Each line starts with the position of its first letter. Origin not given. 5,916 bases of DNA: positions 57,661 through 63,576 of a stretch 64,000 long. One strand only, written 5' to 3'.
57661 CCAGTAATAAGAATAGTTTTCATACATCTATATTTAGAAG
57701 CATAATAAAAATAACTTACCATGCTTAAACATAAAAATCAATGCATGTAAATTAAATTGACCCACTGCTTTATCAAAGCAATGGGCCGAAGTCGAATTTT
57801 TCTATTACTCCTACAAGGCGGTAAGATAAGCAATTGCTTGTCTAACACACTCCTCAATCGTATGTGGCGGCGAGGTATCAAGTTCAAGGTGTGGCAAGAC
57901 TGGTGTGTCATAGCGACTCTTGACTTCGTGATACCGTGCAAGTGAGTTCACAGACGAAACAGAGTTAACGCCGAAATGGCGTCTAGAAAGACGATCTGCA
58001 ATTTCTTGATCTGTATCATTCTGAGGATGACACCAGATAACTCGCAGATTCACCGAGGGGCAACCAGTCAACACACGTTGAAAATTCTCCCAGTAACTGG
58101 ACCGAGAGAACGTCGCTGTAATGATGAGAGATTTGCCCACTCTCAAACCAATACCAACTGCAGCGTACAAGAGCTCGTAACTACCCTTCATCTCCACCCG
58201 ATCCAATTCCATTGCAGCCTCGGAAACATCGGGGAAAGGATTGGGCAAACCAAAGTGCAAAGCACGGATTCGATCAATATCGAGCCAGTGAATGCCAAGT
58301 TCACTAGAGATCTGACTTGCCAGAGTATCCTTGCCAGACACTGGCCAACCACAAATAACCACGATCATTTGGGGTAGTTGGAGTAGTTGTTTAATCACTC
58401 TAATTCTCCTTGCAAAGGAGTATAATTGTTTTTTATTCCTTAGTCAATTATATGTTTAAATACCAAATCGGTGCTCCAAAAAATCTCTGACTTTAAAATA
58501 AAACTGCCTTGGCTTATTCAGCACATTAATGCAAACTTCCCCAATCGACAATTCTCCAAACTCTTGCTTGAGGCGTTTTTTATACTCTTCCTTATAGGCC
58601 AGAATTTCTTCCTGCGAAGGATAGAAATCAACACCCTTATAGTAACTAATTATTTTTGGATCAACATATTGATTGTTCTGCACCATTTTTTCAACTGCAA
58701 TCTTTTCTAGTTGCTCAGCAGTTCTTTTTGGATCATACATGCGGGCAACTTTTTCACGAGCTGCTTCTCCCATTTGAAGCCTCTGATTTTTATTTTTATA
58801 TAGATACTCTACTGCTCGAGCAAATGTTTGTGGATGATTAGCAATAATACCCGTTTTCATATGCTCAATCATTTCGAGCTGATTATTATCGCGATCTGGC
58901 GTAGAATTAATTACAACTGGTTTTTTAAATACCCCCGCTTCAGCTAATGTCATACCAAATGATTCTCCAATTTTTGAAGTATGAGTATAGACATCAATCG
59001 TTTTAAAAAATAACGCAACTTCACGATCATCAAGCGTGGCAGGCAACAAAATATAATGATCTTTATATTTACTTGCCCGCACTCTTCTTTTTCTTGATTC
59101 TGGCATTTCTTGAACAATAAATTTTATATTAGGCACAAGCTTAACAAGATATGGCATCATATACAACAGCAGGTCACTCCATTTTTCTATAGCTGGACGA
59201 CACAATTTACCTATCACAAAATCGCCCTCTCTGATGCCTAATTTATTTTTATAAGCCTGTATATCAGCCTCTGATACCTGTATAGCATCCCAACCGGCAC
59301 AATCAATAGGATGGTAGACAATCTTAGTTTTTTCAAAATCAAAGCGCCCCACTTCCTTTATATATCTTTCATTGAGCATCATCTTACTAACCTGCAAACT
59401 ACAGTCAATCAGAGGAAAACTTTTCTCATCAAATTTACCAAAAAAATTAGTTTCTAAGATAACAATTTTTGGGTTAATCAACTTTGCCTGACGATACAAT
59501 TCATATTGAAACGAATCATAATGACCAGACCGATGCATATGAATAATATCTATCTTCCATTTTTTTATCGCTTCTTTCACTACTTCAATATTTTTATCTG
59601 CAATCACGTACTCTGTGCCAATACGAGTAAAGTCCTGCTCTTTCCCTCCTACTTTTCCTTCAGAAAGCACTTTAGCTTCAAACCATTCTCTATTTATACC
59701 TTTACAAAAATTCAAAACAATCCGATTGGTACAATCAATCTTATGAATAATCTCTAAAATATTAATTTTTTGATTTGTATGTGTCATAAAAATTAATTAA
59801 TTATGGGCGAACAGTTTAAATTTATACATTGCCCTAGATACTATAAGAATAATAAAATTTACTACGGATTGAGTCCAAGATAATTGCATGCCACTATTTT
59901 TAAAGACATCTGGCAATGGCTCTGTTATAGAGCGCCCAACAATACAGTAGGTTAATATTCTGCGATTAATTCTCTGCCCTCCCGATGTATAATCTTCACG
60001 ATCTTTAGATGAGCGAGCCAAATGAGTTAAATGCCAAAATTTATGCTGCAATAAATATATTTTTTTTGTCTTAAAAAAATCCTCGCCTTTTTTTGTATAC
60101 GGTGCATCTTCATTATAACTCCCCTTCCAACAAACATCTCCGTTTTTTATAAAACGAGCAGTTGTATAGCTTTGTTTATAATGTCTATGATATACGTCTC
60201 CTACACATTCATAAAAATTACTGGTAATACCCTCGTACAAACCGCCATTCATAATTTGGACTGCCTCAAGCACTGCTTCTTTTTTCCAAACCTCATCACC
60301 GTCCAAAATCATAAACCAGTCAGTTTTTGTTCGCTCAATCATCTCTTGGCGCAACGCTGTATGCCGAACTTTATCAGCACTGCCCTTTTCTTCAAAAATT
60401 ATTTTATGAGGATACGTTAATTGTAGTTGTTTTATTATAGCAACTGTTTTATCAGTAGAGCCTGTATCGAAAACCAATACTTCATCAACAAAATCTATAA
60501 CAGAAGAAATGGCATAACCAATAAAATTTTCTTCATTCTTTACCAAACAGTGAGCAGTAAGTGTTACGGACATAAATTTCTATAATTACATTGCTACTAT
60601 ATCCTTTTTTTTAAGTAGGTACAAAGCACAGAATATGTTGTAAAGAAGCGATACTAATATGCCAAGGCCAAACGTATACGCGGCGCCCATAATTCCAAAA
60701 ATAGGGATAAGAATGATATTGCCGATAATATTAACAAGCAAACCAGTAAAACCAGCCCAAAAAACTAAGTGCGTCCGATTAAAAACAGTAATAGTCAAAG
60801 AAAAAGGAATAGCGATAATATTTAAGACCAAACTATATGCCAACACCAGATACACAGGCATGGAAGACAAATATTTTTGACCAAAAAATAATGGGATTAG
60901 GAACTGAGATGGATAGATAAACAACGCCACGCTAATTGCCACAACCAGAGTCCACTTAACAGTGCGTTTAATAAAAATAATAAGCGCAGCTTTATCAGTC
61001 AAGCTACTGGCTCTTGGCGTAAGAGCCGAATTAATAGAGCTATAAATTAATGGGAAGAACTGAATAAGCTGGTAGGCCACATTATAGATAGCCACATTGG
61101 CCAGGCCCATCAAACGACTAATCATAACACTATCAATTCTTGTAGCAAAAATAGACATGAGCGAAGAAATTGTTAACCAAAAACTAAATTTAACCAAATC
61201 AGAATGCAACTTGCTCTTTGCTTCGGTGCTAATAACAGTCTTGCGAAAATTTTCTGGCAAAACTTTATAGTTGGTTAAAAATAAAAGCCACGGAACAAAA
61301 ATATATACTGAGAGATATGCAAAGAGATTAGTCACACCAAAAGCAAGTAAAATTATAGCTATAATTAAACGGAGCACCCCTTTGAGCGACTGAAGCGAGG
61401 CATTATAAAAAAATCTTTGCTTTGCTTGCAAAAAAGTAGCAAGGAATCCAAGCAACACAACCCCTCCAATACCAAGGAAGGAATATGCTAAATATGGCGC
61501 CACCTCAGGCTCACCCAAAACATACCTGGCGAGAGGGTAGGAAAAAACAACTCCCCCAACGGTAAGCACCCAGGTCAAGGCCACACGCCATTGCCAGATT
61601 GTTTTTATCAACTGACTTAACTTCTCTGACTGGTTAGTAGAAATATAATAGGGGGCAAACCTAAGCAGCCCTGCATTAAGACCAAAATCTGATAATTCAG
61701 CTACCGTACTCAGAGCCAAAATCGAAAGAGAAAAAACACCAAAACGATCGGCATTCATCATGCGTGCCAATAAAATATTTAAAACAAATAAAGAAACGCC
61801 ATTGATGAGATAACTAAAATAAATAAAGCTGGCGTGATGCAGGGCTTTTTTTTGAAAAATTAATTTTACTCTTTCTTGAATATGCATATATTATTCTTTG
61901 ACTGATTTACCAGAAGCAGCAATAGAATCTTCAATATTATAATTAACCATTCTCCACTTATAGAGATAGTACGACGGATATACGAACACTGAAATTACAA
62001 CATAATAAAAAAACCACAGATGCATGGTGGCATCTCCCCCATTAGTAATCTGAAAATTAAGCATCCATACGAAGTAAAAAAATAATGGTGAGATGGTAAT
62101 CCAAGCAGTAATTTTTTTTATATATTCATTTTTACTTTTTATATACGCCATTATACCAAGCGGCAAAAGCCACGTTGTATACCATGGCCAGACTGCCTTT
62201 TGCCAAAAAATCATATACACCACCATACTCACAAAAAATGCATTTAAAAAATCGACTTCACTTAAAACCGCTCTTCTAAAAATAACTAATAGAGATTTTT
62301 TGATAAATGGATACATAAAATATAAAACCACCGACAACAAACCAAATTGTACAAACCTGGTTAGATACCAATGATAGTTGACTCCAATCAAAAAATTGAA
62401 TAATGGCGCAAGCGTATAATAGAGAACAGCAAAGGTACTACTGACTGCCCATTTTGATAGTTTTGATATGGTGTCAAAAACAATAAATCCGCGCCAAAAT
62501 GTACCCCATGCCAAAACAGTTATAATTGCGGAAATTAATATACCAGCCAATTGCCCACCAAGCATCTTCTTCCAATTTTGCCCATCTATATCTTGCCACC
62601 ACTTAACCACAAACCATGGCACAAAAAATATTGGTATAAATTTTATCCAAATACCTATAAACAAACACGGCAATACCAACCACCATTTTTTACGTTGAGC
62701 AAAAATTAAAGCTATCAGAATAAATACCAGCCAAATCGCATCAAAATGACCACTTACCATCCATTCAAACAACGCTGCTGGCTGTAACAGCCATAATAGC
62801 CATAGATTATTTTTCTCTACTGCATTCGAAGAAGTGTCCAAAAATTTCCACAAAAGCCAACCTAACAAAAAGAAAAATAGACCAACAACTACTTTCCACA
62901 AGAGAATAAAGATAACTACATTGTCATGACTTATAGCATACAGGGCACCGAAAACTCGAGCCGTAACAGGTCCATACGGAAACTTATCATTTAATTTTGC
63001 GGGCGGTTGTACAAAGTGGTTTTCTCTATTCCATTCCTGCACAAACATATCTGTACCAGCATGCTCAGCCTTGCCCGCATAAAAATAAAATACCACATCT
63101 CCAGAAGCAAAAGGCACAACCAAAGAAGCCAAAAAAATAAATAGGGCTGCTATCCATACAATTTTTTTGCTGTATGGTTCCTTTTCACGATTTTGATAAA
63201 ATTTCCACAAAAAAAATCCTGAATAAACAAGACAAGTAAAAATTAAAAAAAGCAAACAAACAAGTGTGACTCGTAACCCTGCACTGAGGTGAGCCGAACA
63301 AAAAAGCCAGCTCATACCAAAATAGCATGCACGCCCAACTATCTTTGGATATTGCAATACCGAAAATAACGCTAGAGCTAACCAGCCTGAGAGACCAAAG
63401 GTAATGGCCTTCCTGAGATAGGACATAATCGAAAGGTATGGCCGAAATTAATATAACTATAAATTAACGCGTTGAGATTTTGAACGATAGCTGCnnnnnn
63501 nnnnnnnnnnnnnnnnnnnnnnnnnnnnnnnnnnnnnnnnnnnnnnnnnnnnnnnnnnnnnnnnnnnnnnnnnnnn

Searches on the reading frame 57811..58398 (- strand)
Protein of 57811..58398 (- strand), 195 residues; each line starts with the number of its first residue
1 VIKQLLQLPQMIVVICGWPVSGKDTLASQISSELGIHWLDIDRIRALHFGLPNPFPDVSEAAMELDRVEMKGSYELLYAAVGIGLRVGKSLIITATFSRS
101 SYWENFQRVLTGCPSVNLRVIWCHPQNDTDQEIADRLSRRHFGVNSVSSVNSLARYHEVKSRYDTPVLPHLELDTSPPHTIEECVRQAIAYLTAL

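Call 62: search_protein_families(library=pfam, proteins=[window:57811-58398:-], max_evalue=0.000001)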
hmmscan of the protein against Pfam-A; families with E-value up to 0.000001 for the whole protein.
window:57811-58398:- (195 aa): 1 family
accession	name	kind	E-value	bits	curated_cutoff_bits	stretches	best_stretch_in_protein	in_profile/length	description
PF13671.12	AAA_33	-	7.2e-09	36.5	27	1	13-141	2-119/143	AAA domain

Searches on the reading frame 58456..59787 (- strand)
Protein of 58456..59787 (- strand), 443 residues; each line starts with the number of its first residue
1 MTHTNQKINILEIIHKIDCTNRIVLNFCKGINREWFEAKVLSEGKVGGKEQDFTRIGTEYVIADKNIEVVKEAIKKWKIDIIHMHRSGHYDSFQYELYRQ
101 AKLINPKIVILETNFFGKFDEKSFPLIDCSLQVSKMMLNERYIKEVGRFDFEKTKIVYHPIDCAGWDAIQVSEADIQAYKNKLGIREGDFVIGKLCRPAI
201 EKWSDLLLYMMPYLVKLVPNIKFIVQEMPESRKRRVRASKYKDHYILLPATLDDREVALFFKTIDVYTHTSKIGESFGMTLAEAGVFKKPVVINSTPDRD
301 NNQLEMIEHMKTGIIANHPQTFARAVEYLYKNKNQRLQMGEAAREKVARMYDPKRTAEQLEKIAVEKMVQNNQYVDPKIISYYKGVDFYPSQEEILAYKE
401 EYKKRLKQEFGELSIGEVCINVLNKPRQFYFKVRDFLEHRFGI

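Call 62: search_protein_families(library=pfam, proteins=[window:58456-59787:-], max_evalue=0.000001)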
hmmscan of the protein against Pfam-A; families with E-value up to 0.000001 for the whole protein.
window:58456-59787:- (443 aa): 2 families
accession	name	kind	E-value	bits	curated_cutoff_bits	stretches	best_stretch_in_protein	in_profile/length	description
PF00534.26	Glycos_transf_1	-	2.4e-17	63.5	26.4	1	176-345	2-171/172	Glycosyl transferases group 1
PF13692.12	Glyco_trans_1_4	-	1e-09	39.2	27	1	192-332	7-142/142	Glycosyl transferases group 1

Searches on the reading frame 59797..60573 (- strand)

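Call 62: search_protein_families(library=pfam, proteins=[window:59797-60573:-], max_evalue=0.000001)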
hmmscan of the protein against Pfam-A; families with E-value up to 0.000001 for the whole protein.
window:59797-60573:- (258 aa): 2 families
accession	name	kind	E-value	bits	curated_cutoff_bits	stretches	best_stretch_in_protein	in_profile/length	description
PF00535.33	Glycos_transf_2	-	2.6e-16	60.5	23.3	1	11-148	6-132/168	Glycosyl transferase family 2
PF13704.12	Glyco_tranf_2_4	-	2.1e-07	31.8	27.5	1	12-94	1-82/98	Glycosyl transferase family 2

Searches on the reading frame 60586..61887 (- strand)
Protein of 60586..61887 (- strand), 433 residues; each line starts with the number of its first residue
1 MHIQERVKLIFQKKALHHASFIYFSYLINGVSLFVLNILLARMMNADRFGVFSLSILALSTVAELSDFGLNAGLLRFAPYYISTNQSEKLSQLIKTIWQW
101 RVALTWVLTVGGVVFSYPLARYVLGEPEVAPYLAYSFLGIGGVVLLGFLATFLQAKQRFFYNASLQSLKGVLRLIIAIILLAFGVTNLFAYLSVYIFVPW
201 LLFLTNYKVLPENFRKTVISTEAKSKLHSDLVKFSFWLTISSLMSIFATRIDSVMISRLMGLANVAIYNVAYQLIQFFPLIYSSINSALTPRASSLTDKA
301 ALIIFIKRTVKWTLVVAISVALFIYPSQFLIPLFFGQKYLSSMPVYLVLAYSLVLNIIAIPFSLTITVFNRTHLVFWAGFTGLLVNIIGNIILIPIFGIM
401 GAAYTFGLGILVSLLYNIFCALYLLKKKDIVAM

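Call 62: search_protein_families(library=pfam, proteins=[window:60586-61887:-], max_evalue=0.000001)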
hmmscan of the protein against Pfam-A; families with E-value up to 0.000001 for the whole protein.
window:60586-61887:- (433 aa): 2 families
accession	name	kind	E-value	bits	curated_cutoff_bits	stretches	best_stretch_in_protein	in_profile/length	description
PF01943.22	Polysacc_synt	-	2.3e-23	83.5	28.2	1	20-295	6-272/274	Polysaccharide biosynthesis protein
PF13440.11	Polysacc_synt_3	-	6.8e-18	65.3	23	1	39-344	1-293/293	Polysaccharide biosynthesis protein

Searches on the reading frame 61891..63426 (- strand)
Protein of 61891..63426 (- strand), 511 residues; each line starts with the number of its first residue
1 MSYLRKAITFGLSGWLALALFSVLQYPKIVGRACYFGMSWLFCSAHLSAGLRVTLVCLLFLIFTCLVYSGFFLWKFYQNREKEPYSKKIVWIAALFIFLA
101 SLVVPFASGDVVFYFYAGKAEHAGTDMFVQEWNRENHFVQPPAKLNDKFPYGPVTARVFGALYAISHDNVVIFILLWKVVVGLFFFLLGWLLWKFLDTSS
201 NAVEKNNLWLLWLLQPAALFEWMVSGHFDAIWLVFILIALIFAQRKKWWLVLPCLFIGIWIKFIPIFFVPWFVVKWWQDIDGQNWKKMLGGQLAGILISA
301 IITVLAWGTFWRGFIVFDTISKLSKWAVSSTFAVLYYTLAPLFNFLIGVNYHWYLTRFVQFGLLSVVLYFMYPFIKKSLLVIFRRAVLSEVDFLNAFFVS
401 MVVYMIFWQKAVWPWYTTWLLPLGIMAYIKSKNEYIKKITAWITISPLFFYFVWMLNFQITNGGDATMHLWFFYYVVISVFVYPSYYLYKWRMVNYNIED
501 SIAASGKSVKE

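Call 62: search_protein_families(library=pfam, proteins=[window:61891-63426:-], max_evalue=0.000001)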
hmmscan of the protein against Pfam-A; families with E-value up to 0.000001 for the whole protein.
window:61891-63426:- (511 aa): 0 families

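Call 91: find_encoding_contigs(protein=window:61891-63426:-, flank=10000, max_places=2)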
Protein window:61891-63426:- (511 aa): 6 contigs read that carry it; 2 places shown.
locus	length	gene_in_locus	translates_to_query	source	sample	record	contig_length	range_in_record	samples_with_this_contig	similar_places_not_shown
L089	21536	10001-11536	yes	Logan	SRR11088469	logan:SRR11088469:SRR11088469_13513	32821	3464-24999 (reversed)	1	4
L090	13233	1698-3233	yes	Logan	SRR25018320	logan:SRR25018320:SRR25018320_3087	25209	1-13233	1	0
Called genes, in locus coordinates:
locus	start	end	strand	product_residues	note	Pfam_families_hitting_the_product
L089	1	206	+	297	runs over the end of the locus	PF01118:Semialdhyde_dh (faint), PF01408:GFO_IDH_MocA (weak), PF09290:AcetDehyd-dimer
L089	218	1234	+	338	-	PF00682:HMGL-like, PF07836:DmpG_comm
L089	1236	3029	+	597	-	PF02776:TPP_enzyme_N, PF00205:TPP_enzyme_M, PF02775:TPP_enzyme_C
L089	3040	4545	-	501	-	PF14010:PEPcase_2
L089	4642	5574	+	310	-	PF04321:RmlD_sub_bind, PF01370:Epimerase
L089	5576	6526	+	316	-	PF00535:Glycos_transf_2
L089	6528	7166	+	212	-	PF00300:His_Phos_1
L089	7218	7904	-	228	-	-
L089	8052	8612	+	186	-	PF00293:NUDIX (weak)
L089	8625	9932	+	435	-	PF01041:DegT_DnrJ_EryC1, PF01212:Beta_elim_lyase (faint), PF00266:Aminotran_5 (weak), PF01053:Cys_Met_Meta_PP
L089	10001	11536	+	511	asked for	PF26314:MptA_B_family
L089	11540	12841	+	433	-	PF01943:Polysacc_synt, PF13440:Polysacc_synt_3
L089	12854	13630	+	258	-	PF00535:Glycos_transf_2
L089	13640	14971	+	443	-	PF00534:Glycos_transf_1, PF13692:Glyco_trans_1_4, PF13524:Glyco_trans_1_2 (weak)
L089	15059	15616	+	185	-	PF13671:AAA_33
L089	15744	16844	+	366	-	PF00106:adh_short (weak), PF01073:3Beta_HSD, PF01370:Epimerase, PF05368:NmrA (weak), PF07993:NAD_binding_4 (weak), PF16363:GDP_Man_Dehyd, PF01370:Epimerase, PF16363:GDP_Man_Dehyd, +1 more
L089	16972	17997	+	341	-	PF00288:GHMP_kinases_N, PF08544:GHMP_kinases_C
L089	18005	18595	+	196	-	PF13580:SIS_2, PF01380:SIS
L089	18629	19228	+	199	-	PF08645:PNK3P, PF00702:Hydrolase, PF13242:Hydrolase_like, PF13419:HAD_2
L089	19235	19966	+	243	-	PF00483:NTP_transferase, PF12804:NTP_transf_3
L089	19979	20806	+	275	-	PF00535:Glycos_transf_2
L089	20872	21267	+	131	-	-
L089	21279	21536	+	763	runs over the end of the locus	PF08421:Methyltransf_13, PF13489:Methyltransf_23, PF08241:Methyltransf_11 (weak), PF08242:Methyltransf_12 (weak), PF08484:Methyltransf_14, PF01073:3Beta_HSD, PF01370:Epimerase, PF16363:GDP_Man_Dehyd, +1 more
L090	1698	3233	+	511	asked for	PF26314:MptA_B_family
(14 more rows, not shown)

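Call 104: search_protein_families(library=pfam, proteins=[L089:7290-7826:+, L089:8052-8612:+], max_evalue=0.1)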
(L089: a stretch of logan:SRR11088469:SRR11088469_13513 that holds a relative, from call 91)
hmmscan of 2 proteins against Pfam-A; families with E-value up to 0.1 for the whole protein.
L089:7290-7826:+ (178 aa): 0 families

L089:8052-8612:+ (186 aa): 2 families
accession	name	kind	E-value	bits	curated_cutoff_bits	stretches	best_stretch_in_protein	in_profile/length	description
PF00293.34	NUDIX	-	2.9e-06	27.8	21.1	1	63-174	10-130/134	NUDIX domain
PF14815.12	NUDIX_4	-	0.0051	17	35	1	71-173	9-109/113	NUDIX domain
